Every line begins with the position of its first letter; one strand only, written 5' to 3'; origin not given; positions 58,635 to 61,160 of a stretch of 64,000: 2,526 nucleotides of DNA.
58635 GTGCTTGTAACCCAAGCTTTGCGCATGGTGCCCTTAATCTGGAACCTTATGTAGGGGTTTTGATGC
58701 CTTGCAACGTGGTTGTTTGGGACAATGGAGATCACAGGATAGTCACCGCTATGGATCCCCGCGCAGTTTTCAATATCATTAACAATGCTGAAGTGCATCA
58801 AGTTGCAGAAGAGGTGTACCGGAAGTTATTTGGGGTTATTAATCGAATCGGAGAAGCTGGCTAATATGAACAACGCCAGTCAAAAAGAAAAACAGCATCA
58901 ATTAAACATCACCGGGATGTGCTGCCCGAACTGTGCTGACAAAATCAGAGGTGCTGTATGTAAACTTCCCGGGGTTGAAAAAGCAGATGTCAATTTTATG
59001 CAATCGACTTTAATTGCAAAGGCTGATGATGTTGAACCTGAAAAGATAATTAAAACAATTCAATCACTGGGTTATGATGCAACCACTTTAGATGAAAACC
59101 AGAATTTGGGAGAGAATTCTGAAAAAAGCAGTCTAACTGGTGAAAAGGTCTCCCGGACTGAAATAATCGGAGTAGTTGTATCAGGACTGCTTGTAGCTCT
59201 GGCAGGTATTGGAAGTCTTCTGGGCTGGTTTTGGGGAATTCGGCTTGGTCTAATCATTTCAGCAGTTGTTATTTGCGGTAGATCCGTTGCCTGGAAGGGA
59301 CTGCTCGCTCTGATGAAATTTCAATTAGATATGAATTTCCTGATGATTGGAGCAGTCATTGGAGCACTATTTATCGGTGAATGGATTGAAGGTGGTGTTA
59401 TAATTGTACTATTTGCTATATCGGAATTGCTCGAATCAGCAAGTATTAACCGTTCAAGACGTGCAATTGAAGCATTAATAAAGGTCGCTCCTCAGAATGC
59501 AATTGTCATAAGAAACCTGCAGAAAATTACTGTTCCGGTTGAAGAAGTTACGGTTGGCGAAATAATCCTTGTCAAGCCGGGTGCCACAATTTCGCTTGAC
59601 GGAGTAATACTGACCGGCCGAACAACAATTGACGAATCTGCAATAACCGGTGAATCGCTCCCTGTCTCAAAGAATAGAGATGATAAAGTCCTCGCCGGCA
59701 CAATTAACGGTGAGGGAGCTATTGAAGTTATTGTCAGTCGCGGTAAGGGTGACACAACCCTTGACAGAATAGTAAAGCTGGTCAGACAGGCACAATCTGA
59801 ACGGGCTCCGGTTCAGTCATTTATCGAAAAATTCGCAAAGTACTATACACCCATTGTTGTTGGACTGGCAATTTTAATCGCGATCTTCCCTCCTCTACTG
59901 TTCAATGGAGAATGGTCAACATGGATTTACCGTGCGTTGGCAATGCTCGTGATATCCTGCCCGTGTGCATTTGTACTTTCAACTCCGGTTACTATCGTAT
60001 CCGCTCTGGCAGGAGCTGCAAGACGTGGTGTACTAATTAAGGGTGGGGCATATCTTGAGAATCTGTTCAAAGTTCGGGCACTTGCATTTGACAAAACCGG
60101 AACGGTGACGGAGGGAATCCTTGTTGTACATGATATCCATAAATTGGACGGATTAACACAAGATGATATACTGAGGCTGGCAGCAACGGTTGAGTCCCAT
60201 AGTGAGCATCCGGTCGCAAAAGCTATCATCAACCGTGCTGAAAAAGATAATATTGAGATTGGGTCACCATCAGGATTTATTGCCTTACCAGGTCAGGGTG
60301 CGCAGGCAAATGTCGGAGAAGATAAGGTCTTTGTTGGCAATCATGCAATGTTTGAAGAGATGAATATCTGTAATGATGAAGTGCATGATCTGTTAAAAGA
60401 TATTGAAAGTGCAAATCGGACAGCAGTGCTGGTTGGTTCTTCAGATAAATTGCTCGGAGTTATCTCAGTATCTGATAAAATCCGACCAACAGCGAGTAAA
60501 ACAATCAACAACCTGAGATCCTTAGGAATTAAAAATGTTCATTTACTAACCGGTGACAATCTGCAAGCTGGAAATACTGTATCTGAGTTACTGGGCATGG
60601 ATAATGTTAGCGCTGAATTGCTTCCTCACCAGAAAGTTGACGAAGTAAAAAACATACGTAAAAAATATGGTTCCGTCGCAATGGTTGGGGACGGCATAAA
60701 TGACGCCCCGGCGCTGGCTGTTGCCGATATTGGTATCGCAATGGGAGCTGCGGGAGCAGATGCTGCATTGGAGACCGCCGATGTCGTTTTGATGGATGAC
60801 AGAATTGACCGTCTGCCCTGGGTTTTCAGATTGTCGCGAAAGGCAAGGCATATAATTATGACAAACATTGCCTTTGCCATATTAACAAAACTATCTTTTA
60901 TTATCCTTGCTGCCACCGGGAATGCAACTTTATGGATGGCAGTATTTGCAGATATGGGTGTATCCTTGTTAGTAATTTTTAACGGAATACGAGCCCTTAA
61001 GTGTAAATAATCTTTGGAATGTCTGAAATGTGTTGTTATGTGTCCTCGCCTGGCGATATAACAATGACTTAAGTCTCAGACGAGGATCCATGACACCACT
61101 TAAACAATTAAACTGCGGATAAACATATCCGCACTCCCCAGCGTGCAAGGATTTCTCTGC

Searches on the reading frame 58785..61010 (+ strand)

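Call 61: search_protein_families(library=pfam, proteins=[window:58785-61010:+], max_evalue=0.00001)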
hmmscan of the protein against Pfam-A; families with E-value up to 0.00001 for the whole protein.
window:58785-61010:+ (741 aa): 3 families
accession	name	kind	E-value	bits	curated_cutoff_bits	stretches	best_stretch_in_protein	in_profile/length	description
PF00122.25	E1-E2_ATPase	-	7.9e-54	182.4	28.1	1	234-414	2-181/181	E1-E2 ATPase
PF00702.32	Hydrolase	-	4.9e-28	99.3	26.4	1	430-648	1-191/191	haloacid dehalogenase-like hydrolase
PF00403.32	HMA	-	4.2e-12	46.7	24.8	1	40-98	2-62/62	Heavy-metal-associated domain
